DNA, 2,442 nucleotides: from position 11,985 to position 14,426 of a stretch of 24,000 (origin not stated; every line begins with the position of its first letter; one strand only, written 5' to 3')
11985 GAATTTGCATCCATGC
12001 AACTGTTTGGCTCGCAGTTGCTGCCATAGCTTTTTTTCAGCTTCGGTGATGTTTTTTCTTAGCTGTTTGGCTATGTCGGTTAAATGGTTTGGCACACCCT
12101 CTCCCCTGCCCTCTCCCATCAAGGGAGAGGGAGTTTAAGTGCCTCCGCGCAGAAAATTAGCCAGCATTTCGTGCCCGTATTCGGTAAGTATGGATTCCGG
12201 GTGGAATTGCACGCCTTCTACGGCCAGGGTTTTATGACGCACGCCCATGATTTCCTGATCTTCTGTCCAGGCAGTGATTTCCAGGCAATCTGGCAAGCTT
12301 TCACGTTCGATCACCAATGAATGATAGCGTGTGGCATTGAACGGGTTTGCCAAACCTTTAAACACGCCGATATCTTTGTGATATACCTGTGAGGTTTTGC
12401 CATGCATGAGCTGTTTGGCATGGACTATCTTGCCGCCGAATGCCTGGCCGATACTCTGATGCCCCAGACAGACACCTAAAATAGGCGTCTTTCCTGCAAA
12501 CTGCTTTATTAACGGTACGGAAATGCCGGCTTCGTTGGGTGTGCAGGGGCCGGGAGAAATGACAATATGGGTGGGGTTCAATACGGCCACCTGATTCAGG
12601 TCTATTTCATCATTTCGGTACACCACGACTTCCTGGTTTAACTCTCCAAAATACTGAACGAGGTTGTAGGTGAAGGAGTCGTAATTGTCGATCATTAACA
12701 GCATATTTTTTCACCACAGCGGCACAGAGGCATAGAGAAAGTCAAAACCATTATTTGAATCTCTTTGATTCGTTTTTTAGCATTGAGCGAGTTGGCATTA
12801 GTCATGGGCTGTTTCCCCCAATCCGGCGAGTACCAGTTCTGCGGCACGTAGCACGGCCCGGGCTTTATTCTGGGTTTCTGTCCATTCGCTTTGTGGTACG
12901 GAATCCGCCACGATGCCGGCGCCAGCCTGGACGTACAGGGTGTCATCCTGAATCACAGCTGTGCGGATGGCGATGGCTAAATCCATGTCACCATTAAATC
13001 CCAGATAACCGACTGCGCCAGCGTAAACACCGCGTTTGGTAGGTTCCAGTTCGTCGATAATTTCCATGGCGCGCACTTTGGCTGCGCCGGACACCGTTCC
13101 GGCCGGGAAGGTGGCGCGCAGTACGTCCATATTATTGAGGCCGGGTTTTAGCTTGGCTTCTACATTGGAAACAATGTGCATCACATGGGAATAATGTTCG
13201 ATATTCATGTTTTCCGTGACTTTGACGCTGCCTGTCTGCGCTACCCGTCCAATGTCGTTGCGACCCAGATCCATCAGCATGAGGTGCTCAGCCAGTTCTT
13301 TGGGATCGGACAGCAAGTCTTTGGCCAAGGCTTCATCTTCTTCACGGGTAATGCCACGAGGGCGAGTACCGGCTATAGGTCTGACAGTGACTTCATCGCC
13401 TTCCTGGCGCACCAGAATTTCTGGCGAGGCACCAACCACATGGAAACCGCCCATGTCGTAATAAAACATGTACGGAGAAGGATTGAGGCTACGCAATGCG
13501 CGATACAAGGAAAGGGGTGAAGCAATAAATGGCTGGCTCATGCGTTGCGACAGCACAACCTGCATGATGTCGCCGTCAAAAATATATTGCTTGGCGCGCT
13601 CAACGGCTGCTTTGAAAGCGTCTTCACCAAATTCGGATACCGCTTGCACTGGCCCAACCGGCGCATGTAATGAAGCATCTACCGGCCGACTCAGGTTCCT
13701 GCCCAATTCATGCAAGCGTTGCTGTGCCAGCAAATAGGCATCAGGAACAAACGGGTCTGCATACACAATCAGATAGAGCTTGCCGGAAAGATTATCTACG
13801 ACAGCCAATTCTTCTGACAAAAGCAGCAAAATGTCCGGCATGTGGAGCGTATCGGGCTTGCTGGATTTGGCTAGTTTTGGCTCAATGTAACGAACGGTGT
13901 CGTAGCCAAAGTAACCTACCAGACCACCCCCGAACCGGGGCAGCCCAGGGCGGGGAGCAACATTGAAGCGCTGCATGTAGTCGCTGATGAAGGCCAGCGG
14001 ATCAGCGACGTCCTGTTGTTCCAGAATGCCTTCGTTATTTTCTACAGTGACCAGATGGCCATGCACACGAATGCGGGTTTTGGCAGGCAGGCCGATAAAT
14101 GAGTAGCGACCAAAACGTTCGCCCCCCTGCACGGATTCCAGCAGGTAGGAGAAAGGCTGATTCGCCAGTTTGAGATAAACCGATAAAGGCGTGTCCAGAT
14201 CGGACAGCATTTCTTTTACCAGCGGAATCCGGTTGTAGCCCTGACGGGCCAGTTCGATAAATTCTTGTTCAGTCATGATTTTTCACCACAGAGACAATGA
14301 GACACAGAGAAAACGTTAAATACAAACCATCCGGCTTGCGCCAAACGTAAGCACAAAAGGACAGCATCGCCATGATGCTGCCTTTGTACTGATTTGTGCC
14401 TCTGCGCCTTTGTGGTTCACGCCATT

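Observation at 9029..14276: The trp cluster is an insertion hotspot: two different nuclease-fold gene/repeat-family pairs plus an intragenic copy within 5 kb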

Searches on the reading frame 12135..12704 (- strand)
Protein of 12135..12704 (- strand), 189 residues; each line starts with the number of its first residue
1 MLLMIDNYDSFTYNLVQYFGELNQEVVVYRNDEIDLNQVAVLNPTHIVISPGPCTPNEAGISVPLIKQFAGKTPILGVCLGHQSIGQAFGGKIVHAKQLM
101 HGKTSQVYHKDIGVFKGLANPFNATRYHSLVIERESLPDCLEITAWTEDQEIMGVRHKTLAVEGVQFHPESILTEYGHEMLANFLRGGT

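Call 5: search_protein_families(library=pfam, proteins=[window:12135-12704:-])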
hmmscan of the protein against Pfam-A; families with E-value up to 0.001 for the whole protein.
window:12135-12704:- (189 aa): 2 families
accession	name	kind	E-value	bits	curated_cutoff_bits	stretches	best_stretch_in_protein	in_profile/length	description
PF00117.34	GATase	-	2.3e-63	213.7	22.8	1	3-185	1-187/190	Glutamine amidotransferase class-I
PF07722.19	Peptidase_C26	-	2.4e-10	41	20.5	1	63-170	95-219/219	Peptidase C26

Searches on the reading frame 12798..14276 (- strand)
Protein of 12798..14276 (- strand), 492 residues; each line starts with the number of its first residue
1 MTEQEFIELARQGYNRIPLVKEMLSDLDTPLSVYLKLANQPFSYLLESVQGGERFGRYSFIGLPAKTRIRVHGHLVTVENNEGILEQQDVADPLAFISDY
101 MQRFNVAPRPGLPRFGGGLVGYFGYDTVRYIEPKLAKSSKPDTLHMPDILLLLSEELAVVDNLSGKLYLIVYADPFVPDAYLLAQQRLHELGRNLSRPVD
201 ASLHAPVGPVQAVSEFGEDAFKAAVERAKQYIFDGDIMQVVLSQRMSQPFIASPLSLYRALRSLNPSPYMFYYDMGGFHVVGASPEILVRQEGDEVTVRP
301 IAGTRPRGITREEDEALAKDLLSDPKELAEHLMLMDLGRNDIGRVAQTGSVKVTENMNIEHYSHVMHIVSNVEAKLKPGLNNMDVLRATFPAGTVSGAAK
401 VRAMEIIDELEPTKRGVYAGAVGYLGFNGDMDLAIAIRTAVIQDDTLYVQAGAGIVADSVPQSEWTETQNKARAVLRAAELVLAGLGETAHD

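Call 5: search_protein_families(library=pfam, proteins=[window:12798-14276:-])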
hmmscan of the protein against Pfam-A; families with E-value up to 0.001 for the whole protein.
window:12798-14276:- (492 aa): 2 families
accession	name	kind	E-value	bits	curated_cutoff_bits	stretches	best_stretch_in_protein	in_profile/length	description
PF00425.24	Chorismate_bind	-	3.5e-95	318.9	27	1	219-471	3-257/257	chorismate binding enzyme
PF04715.19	Anth_synt_I_N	-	5.1e-36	124.5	23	1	26-169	1-140/140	Anthranilate synthase component I, N terminal region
